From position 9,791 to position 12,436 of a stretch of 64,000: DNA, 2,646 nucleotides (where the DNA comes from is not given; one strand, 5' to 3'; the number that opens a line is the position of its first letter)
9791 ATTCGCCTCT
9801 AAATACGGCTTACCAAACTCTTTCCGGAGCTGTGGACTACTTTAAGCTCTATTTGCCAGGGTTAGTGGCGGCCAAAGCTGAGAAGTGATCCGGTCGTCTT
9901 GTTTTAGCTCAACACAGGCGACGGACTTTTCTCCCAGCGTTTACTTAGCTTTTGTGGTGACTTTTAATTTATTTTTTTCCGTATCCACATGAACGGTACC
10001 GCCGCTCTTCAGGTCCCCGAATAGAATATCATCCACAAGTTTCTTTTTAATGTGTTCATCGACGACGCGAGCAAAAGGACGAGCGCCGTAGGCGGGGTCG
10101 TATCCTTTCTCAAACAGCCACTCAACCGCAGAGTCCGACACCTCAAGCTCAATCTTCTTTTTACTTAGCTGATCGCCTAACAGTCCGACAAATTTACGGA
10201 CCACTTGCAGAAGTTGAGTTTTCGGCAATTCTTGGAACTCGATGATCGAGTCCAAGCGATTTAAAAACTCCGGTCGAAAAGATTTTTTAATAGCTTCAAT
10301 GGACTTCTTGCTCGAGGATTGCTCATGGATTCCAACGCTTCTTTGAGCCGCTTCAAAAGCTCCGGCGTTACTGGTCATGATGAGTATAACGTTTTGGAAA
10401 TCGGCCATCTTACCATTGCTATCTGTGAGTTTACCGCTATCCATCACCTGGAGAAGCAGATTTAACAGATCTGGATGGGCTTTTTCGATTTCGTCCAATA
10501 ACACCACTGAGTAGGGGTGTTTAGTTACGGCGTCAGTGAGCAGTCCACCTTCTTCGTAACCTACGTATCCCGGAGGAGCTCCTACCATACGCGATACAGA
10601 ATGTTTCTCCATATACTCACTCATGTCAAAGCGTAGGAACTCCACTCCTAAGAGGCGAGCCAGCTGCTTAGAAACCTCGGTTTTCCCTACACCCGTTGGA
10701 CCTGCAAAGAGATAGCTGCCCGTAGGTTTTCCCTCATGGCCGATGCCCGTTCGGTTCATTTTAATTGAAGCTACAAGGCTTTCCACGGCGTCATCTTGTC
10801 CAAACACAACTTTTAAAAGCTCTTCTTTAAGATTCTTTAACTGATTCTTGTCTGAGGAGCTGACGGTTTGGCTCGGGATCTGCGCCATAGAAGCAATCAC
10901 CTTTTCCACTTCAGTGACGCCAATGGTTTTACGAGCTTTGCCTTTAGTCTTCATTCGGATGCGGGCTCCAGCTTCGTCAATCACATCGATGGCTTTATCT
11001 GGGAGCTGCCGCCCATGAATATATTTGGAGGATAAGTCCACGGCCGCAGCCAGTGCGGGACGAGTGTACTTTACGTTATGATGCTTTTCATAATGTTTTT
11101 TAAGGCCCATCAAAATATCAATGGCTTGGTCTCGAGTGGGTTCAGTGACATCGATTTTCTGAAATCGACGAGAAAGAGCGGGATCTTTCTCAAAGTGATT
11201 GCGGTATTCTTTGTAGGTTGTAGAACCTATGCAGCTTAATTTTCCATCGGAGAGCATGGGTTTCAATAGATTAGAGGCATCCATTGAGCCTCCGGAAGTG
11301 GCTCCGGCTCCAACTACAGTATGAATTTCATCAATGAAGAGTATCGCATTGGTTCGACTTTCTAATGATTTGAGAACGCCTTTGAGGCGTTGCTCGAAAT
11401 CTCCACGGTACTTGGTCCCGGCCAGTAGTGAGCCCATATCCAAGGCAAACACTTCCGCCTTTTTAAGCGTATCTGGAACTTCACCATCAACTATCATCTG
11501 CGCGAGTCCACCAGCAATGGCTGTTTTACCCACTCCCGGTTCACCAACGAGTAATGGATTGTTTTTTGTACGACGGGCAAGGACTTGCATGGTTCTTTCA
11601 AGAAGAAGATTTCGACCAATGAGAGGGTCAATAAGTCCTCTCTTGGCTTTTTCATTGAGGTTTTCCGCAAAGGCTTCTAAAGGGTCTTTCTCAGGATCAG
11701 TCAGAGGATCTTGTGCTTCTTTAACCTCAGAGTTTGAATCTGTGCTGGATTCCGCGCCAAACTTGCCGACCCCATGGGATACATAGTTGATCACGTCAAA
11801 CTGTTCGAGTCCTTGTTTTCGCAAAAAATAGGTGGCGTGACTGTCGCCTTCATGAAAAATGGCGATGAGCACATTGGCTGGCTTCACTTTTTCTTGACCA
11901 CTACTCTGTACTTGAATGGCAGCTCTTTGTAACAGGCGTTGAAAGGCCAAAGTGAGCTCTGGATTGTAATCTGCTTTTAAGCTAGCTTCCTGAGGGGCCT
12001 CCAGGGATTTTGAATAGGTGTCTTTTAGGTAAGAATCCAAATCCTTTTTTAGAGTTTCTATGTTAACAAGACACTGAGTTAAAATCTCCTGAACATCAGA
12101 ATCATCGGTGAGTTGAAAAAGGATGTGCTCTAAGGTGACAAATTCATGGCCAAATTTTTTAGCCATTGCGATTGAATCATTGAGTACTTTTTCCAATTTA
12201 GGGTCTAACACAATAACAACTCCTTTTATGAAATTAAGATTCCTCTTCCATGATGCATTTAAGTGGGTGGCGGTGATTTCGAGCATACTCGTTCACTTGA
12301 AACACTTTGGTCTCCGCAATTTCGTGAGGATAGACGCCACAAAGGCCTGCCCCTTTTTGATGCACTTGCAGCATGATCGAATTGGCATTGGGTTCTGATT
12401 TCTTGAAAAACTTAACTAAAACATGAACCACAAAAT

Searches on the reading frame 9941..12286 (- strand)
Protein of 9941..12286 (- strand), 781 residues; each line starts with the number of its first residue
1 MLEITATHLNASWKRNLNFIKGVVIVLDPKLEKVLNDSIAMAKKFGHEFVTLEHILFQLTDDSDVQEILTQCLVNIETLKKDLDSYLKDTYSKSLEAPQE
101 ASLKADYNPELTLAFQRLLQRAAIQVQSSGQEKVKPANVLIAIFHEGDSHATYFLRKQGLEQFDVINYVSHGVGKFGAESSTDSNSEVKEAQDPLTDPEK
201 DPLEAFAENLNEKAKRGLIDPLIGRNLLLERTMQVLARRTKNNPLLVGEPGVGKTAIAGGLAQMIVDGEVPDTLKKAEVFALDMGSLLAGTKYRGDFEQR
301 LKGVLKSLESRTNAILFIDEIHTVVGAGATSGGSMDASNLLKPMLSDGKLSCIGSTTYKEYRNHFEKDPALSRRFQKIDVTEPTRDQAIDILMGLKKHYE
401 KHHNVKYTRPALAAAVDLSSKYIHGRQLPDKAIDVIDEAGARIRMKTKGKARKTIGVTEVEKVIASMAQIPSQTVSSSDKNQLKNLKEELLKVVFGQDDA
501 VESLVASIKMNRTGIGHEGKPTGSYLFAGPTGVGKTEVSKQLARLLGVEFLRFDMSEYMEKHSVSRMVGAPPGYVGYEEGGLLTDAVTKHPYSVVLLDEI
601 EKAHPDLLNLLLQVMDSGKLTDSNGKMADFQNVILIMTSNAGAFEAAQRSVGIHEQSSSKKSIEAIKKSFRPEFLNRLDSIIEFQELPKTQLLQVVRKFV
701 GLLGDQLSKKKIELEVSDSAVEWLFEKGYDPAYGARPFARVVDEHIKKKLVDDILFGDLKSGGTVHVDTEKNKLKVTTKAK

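Call 17: search_protein_families(library=pfam, proteins=[window:9941-12286:-], max_evalue=0.001)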
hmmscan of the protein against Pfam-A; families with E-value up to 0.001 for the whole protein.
window:9941-12286:- (781 aa): 22 families
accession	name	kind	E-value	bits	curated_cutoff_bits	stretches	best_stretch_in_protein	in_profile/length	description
PF07724.20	AAA_2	-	8.9e-66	221.4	27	1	520-681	1-166/166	AAA domain (Cdc48 subfamily)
PF17871.7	AAA_lid_9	-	4.6e-30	104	22.8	1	385-488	2-102/104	AAA lid domain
PF00004.35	AAA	-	6.9e-29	101.4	21.2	2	245-377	2-125/131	ATPase family associated with various cellular activities (AAA)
PF10431.15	ClpB_D2-small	-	1e-23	83.6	21.9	1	687-767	1-81/81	C-terminal, D2-small domain, of ClpB protein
PF07728.20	AAA_5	-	3.7e-18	66.3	22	1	526-643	3-125/139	AAA domain (dynein-related subfamily)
PF13401.12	AAA_22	-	9.2e-12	45.8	27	1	523-617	6-110/130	AAA domain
PF02861.25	Clp_N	-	4.6e-08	33.5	20.7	1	41-87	4-52/53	Clp amino terminal domain, pathogenicity island component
PF05621.17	TniB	-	5.2e-08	33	22.4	1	230-380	24-184/189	Bacterial TniB protein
PF01078.27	Mg_chelatase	-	3.4e-07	30.3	20.3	0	237-282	18-63/207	Magnesium chelatase, subunit ChlI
PF13191.12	AAA_16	-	1.4e-06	29.4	32.6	0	222-267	2-50/167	AAA ATPase domain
PF00158.32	Sigma54_activat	-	1.5e-06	28.4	20.2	0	524-641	24-143/168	Sigma-54 interaction domain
PF13238.12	AAA_18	-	2.3e-06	28.5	29.4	0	527-562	3-35/128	AAA domain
PF05496.18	RuvB_N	-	3.5e-06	27.3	27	0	243-324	35-96/159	Holliday junction DNA helicase RuvB P-loop domain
PF20030.5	bpMoxR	-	8e-06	25.5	27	0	526-618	35-124/205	MoxR domain in the MoxR-vWA-beta-propeller ternary systems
PF07726.17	AAA_3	-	1.7e-05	25.1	27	0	526-640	3-111/131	ATPase family associated with various cellular activities (AAA)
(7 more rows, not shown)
